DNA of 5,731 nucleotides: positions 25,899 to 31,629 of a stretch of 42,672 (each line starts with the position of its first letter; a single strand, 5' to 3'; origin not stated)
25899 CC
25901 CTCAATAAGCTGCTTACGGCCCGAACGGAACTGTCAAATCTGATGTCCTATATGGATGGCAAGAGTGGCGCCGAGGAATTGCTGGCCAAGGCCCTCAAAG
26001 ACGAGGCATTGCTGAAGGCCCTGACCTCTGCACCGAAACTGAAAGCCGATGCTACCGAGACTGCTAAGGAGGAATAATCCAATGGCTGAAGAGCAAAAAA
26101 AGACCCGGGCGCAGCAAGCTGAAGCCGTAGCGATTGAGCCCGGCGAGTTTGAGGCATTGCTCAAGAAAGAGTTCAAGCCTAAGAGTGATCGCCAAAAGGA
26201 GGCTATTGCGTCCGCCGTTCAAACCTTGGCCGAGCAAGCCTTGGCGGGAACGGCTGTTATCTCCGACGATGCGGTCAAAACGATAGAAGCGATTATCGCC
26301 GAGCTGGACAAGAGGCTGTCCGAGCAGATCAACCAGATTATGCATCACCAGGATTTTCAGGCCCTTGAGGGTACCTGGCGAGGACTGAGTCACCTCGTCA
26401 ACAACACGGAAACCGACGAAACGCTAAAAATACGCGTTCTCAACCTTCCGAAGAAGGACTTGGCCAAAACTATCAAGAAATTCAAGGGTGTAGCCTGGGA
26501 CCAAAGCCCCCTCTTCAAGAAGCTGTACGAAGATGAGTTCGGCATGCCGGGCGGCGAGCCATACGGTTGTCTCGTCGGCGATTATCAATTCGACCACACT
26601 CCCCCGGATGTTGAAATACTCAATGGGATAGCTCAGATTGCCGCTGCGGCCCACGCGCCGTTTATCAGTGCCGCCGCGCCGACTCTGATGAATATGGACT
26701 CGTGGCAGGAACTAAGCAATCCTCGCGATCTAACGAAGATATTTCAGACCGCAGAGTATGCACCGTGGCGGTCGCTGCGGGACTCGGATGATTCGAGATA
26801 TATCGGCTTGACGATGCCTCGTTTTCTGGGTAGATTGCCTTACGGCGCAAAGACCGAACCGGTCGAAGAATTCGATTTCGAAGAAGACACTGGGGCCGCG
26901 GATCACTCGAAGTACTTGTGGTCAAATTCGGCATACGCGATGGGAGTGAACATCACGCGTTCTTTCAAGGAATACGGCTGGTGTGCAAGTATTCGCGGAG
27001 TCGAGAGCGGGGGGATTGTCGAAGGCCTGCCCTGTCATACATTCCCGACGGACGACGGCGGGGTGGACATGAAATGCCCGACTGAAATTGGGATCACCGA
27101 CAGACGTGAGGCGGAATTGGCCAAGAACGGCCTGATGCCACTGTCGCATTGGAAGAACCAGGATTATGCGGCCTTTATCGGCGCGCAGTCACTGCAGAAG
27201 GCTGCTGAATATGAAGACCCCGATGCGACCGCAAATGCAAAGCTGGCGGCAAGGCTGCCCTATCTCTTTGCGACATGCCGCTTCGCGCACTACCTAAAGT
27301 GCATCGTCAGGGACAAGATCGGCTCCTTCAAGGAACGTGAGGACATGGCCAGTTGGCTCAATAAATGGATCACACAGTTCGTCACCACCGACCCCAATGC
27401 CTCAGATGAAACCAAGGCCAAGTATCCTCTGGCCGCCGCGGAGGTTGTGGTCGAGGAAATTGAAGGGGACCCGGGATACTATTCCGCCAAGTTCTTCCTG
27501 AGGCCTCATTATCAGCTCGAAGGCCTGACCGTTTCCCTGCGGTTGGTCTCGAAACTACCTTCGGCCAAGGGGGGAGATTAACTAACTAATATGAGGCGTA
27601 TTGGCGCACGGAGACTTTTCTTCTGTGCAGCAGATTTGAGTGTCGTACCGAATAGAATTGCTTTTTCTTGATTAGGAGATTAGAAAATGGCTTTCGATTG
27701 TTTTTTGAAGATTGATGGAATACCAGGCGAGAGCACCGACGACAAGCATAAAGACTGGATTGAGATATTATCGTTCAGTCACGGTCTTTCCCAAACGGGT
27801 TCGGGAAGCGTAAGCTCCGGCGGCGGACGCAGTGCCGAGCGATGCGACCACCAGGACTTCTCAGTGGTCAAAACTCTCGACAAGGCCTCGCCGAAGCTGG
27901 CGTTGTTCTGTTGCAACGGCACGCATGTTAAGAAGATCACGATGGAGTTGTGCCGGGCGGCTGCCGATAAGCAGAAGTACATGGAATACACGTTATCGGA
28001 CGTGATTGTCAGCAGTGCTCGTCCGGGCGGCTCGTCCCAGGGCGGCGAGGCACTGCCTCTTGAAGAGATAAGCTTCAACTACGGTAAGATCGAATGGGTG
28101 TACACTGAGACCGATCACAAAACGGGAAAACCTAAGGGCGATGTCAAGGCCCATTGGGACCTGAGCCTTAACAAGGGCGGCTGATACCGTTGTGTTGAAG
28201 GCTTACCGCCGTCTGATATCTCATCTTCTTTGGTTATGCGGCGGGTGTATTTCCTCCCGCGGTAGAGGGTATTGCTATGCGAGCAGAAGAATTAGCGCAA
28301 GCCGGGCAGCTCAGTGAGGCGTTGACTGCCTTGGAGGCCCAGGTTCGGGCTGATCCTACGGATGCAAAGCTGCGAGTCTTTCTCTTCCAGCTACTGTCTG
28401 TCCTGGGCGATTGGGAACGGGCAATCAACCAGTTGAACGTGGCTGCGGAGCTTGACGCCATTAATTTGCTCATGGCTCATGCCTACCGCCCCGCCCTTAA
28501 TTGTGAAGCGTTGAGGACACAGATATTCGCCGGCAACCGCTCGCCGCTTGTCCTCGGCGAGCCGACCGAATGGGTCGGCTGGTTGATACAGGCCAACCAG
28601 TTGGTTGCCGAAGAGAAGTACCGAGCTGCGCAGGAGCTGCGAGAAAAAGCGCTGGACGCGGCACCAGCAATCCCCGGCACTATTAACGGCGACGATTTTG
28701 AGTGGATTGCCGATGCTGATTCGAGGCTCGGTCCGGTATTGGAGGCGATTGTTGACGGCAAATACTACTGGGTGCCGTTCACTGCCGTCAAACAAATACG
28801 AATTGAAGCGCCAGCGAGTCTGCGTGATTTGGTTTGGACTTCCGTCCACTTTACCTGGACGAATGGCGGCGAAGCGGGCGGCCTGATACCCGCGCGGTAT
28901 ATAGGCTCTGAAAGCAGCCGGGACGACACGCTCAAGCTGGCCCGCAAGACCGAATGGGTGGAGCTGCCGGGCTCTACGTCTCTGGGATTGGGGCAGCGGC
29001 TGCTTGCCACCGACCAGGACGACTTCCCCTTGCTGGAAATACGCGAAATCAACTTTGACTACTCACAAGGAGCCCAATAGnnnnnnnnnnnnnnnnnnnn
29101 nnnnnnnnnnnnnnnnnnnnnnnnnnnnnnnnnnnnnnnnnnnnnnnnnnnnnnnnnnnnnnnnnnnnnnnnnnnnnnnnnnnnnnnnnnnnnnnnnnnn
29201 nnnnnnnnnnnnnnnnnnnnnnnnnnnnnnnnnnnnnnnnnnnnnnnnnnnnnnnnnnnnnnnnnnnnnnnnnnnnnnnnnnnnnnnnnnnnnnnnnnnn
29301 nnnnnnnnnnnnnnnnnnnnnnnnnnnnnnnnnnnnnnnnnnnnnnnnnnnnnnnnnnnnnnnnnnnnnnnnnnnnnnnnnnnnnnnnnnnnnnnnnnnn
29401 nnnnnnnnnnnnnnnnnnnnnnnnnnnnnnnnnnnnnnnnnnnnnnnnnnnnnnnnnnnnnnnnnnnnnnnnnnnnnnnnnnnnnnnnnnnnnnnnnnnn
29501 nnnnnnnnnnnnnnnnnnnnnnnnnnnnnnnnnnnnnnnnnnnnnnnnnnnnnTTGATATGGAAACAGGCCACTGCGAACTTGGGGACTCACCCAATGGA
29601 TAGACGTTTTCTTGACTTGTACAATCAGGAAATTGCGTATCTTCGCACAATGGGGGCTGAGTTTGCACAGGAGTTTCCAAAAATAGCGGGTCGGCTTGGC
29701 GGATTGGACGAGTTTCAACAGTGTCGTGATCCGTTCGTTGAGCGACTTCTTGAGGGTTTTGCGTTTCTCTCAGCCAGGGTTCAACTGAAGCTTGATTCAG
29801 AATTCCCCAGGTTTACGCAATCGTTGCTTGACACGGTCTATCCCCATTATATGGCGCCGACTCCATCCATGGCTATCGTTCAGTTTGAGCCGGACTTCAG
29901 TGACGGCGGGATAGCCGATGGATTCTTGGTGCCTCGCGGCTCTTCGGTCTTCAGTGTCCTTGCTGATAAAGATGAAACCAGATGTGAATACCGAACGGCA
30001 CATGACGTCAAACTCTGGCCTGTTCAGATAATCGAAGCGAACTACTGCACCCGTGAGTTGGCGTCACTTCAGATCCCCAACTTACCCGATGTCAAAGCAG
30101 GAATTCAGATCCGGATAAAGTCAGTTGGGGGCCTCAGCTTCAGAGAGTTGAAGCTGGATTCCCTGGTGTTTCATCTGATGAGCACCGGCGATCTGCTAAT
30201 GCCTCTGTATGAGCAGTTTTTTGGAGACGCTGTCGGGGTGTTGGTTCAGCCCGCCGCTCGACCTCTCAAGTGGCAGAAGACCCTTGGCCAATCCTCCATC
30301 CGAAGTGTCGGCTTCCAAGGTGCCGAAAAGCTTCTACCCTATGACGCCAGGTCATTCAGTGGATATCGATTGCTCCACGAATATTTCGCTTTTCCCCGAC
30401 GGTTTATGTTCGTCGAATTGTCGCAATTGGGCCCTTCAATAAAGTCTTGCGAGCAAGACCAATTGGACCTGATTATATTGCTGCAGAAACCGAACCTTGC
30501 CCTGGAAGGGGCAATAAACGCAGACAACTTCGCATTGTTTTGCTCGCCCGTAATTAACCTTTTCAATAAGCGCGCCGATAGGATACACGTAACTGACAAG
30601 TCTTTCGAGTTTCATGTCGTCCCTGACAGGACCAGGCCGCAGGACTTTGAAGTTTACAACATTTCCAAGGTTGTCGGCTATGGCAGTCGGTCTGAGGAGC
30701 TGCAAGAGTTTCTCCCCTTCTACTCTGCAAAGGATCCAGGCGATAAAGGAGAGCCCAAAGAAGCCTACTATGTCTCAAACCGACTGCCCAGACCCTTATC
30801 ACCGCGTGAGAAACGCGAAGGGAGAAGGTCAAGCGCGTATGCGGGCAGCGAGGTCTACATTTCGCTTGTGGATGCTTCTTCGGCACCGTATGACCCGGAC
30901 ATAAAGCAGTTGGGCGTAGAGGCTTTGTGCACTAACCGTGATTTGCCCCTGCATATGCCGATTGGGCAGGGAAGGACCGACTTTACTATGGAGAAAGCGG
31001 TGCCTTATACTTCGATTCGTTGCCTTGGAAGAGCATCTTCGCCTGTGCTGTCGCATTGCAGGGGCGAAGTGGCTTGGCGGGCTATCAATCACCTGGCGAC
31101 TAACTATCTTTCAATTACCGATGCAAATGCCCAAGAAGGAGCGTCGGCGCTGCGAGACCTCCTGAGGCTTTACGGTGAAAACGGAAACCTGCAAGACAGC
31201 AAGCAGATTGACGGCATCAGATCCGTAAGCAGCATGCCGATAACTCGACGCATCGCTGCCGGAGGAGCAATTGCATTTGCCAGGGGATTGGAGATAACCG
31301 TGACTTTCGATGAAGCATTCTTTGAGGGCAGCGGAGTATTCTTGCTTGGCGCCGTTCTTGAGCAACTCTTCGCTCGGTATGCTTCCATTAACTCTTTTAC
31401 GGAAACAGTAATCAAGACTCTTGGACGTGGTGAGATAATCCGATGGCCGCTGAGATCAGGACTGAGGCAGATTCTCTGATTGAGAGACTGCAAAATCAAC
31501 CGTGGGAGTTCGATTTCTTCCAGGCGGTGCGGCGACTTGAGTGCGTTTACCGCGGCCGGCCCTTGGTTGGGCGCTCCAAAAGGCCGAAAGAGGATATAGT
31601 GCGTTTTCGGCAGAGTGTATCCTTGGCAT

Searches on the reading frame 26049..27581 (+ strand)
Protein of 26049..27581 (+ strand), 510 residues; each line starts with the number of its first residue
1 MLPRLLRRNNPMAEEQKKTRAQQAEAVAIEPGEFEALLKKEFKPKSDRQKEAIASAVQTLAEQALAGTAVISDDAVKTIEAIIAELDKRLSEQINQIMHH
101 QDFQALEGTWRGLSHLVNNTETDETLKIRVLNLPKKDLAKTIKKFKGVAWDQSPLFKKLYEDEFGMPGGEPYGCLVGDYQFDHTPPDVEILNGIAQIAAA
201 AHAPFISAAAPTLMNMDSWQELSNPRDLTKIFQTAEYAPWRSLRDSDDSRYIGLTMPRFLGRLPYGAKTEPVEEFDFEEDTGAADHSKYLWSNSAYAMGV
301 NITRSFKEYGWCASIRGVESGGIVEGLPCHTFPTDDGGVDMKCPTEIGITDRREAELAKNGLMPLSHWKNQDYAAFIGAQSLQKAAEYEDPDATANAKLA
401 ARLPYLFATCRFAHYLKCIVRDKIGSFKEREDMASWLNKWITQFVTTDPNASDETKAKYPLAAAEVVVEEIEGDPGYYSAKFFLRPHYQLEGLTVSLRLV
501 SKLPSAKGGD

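Call 5: search_protein_families(library=pfam, proteins=[window:26049-27581:+], max_evalue=0.001)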
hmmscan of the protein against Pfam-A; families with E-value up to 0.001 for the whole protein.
window:26049-27581:+ (510 aa): 2 families
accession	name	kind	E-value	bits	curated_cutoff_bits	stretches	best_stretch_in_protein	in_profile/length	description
PF05943.17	VipB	-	4.9e-137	456.4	27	1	81-383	2-301/301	EvpB/VC_A0108, tail sheath N-terminal domain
PF18945.5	VipB_2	-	1.4e-46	157.8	27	1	393-503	2-112/112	EvpB/VC_A0108, tail sheath gpW/gp25-like domain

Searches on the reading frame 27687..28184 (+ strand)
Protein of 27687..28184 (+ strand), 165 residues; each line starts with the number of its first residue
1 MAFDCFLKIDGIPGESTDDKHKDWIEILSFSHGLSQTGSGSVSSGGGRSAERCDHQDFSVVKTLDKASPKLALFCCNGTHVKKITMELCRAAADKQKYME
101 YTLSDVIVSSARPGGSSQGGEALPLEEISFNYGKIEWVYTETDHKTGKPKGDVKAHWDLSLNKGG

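Call 5: search_protein_families(library=pfam, proteins=[window:27687-28184:+], max_evalue=0.001)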
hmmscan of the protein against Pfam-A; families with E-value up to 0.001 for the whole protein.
window:27687-28184:+ (165 aa): 1 family
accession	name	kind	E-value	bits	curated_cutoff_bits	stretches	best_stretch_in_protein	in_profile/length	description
PF05638.18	T6SS_HCP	-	6.2e-46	156.3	23.5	1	6-139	1-129/129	Type VI secretion system effector, Hcp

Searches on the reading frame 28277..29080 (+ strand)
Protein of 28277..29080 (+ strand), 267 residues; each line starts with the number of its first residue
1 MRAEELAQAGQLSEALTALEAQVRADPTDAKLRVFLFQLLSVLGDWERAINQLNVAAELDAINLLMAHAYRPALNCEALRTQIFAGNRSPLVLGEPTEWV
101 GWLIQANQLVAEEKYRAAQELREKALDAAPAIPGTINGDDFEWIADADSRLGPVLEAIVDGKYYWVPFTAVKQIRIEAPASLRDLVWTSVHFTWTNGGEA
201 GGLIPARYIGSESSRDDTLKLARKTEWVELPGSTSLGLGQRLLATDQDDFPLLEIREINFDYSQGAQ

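Call 5: search_protein_families(library=pfam, proteins=[window:28277-29080:+], max_evalue=0.001)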
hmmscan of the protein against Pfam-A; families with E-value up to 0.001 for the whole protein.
window:28277-29080:+ (267 aa): 3 families
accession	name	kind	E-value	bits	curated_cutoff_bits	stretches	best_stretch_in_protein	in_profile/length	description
PF07024.18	ImpE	-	2.5e-46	157.2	25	1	138-258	1-121/122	ImpE protein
PF14559.12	TPR_19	-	7.4e-07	29.8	25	1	6-59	1-54/68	Tetratricopeptide repeat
PF13428.12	TPR_14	-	4.9e-06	27.2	23.5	0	2-38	7-43/44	Tetratricopeptide repeat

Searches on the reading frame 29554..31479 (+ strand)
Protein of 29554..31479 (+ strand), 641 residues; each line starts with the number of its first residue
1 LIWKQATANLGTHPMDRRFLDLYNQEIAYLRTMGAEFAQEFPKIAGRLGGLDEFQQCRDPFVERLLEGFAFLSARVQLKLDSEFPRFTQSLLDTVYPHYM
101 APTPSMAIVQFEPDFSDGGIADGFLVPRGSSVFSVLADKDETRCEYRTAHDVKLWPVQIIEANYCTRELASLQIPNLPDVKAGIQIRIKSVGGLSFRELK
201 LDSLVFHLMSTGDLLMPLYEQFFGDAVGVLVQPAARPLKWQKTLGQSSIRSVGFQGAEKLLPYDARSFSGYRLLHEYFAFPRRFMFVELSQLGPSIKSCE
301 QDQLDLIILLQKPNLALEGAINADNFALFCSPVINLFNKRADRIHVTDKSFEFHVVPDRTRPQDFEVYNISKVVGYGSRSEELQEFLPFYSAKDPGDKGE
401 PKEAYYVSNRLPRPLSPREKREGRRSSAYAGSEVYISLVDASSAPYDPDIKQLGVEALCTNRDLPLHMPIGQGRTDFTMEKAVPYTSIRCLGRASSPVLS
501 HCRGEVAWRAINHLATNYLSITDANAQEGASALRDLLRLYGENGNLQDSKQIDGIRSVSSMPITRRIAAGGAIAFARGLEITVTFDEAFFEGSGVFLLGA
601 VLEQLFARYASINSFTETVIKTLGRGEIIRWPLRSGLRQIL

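Call 5: search_protein_families(library=pfam, proteins=[window:29554-31479:+], max_evalue=0.001)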
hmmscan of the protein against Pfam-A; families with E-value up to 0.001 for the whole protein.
window:29554-31479:+ (641 aa): 1 family
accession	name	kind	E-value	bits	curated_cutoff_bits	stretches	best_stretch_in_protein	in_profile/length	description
PF05947.17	T6SS_TssF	-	4.3e-221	736.1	25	1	15-637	1-607/608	Type VI secretion system, TssF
